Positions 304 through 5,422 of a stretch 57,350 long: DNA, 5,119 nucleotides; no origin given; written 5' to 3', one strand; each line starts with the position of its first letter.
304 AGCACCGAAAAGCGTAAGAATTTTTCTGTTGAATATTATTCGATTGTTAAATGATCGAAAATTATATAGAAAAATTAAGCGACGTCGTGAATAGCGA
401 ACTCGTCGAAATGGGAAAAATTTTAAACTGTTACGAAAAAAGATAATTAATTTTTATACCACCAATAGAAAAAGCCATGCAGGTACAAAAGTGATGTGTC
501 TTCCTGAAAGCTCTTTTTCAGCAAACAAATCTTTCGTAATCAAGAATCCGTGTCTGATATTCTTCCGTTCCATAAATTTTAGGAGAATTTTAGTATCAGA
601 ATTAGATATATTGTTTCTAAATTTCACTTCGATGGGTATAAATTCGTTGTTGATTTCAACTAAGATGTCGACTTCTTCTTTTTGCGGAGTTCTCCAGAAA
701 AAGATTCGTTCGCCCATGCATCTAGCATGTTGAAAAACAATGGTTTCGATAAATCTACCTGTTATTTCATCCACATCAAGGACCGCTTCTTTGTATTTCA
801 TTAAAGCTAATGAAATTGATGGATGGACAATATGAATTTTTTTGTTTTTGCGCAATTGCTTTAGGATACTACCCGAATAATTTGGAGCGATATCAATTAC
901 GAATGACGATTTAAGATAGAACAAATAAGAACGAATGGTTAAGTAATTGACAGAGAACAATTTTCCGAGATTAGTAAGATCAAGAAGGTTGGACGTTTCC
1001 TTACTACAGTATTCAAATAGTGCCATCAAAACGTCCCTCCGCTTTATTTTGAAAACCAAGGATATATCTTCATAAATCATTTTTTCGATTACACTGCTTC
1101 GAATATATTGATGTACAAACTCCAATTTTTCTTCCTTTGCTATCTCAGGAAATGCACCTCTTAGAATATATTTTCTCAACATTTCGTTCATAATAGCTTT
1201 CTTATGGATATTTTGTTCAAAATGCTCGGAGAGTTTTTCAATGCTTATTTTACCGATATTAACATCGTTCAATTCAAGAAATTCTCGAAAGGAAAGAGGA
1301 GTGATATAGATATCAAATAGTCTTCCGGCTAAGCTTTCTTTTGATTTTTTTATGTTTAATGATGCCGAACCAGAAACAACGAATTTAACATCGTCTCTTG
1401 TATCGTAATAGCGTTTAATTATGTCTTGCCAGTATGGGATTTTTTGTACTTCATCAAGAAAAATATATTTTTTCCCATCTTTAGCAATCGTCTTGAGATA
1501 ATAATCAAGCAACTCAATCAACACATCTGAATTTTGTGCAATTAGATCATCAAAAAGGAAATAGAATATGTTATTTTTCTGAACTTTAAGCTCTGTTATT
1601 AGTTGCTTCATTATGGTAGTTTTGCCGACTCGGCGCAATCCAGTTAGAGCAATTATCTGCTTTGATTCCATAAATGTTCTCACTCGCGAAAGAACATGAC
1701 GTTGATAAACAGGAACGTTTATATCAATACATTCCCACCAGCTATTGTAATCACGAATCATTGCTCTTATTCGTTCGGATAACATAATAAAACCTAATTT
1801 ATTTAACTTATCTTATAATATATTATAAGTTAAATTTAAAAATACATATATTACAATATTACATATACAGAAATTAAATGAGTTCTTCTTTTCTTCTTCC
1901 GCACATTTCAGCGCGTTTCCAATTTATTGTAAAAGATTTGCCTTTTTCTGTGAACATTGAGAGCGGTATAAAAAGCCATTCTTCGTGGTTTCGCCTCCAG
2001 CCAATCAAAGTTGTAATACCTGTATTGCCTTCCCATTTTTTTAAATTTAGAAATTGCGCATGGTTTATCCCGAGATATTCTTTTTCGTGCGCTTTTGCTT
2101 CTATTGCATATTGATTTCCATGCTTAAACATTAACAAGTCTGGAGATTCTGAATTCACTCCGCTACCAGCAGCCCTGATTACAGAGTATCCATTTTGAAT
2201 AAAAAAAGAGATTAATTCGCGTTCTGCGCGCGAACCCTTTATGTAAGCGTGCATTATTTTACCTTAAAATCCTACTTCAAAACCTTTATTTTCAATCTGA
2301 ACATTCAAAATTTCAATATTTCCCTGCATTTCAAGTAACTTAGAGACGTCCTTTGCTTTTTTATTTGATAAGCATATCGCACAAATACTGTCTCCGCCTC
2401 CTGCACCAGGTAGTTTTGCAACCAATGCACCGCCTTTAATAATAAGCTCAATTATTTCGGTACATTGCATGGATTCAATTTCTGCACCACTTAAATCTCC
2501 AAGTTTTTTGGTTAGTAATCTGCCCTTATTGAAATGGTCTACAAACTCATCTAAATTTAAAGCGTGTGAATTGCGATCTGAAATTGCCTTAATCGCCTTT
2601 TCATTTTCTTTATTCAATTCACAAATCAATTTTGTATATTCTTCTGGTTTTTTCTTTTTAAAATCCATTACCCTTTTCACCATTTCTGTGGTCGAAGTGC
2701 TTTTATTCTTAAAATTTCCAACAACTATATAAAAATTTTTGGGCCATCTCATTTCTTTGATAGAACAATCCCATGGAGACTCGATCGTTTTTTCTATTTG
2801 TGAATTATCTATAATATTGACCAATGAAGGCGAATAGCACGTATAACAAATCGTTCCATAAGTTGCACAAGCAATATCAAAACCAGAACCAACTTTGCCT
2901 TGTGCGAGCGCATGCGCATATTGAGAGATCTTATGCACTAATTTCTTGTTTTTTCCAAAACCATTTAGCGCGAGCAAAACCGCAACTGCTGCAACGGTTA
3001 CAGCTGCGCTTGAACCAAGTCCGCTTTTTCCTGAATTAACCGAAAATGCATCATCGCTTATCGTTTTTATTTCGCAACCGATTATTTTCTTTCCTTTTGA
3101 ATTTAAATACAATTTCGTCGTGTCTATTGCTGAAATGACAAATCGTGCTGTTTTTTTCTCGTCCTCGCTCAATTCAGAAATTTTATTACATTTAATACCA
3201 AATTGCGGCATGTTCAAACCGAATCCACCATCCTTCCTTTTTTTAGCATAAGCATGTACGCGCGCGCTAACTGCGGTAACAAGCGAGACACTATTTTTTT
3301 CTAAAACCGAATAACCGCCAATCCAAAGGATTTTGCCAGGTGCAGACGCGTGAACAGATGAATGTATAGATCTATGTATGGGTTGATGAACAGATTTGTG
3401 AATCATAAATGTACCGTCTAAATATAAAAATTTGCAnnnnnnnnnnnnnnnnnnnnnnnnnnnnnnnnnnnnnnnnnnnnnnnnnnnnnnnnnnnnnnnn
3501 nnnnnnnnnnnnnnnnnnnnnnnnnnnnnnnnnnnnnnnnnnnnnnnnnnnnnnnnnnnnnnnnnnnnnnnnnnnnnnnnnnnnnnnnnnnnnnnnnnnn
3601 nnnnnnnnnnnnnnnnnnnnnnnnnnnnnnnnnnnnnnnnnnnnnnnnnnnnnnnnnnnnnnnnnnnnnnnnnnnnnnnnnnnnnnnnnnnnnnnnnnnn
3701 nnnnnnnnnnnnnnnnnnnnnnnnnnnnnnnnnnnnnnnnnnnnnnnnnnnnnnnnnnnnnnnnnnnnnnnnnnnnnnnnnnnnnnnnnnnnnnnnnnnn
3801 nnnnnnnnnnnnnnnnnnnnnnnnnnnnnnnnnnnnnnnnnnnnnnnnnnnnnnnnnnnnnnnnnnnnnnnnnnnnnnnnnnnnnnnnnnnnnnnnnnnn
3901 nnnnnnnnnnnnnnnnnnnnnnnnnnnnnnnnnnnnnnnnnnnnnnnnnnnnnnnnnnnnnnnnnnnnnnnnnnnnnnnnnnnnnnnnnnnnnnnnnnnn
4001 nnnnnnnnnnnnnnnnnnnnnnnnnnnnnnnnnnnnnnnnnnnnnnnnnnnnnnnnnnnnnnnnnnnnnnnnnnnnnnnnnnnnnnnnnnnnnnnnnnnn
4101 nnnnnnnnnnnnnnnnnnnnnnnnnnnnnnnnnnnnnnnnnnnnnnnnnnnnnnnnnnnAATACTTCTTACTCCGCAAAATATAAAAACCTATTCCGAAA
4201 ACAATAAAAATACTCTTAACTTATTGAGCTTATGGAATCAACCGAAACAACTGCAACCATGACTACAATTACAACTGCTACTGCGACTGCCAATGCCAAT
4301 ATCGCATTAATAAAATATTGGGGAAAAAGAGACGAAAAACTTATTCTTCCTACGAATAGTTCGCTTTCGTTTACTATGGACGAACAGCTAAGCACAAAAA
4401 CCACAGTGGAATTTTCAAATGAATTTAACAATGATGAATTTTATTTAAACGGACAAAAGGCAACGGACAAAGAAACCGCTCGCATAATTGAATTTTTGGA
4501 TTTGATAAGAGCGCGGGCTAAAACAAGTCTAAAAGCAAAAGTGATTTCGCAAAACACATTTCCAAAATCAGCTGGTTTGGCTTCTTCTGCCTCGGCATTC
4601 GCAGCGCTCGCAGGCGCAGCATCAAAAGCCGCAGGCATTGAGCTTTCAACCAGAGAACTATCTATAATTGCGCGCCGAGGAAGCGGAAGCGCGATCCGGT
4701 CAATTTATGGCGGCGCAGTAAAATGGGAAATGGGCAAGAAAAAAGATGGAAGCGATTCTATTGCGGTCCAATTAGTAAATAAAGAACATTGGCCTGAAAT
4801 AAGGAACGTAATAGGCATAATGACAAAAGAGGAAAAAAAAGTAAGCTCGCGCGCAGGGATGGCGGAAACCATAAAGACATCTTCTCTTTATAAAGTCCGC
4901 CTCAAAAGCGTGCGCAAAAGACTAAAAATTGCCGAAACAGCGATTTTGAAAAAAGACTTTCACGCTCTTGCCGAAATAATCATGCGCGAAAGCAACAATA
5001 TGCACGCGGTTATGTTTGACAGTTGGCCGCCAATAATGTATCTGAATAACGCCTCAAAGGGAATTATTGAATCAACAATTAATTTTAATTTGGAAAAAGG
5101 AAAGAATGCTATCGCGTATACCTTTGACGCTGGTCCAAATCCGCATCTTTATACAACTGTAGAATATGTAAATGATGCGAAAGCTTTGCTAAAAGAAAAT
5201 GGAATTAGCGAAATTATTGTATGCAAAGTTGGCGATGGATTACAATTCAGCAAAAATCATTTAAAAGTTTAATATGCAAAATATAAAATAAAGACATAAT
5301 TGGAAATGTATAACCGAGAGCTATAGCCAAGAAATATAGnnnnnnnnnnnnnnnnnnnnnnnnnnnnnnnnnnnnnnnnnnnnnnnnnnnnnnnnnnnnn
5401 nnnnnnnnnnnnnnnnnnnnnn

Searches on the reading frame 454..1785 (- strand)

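Call 54: search_protein_families(library=pfam, max_evalue=0.00001, proteins=[window:454-1785:-])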
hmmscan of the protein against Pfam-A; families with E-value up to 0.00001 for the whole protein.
window:454-1785:- (443 aa): 2 families
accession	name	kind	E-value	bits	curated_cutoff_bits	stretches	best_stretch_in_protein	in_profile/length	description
PF13173.12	AAA_14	-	3.3e-37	127.8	27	1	42-170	2-129/129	AAA domain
PF13635.12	DUF4143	-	2e-27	96.3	28.1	1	239-389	2-159/160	Domain of unknown function (DUF4143)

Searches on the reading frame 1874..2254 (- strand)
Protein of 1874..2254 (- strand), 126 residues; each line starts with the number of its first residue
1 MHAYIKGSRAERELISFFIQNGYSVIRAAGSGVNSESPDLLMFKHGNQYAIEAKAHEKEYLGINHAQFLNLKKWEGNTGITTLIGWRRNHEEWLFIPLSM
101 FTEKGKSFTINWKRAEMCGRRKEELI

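Call 54: search_protein_families(library=pfam, max_evalue=0.00001, proteins=[window:1874-2254:-])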
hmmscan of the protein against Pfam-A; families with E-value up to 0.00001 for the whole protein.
window:1874-2254:- (126 aa): 1 family
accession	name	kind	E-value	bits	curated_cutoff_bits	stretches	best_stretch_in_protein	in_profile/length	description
PF01870.24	Hjc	-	4e-16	59.2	21.1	1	9-99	1-92/93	Archaeal holliday junction resolvase (hjc)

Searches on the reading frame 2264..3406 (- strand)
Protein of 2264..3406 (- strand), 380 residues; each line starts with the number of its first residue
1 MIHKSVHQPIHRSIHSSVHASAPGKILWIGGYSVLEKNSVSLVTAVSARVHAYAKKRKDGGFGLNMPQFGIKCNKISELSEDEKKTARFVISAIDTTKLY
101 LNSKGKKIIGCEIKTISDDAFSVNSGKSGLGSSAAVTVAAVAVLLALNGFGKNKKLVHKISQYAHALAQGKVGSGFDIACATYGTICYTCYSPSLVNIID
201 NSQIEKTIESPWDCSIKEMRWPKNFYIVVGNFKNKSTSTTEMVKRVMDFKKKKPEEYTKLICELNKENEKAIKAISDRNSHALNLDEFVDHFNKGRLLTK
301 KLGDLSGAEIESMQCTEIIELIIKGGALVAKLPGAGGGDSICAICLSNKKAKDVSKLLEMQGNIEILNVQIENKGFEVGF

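Call 54: search_protein_families(library=pfam, max_evalue=0.00001, proteins=[window:2264-3406:-])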
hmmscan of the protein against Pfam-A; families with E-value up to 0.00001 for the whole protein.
window:2264-3406:- (380 aa): 2 families
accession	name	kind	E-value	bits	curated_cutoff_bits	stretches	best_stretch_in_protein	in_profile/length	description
PF00288.32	GHMP_kinases_N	-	2e-09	38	22.3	1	127-184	29-86/87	GHMP kinases N terminal domain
PF08544.19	GHMP_kinases_C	-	2.6e-06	28.2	21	1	316-354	37-75/85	GHMP kinases C terminal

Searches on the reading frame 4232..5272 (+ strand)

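Call 54: search_protein_families(library=pfam, max_evalue=0.00001, proteins=[window:4232-5272:+])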
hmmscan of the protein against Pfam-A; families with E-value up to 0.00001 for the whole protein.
window:4232-5272:+ (346 aa): 3 families
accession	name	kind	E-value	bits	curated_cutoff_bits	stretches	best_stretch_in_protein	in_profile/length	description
PF22700.2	MVD-like_N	-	2.5e-63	212.8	27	1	20-178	1-157/157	Diphosphomevalonate decarboxylase-like N-terminal domain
PF18376.6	MDD_C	-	1.8e-42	145.7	23.2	1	193-322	2-132/186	Mevalonate 5-diphosphate decarboxylase C-terminal domain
PF00288.32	GHMP_kinases_N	-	1.5e-07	31.9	22.3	1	88-154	6-70/87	GHMP kinases N terminal domain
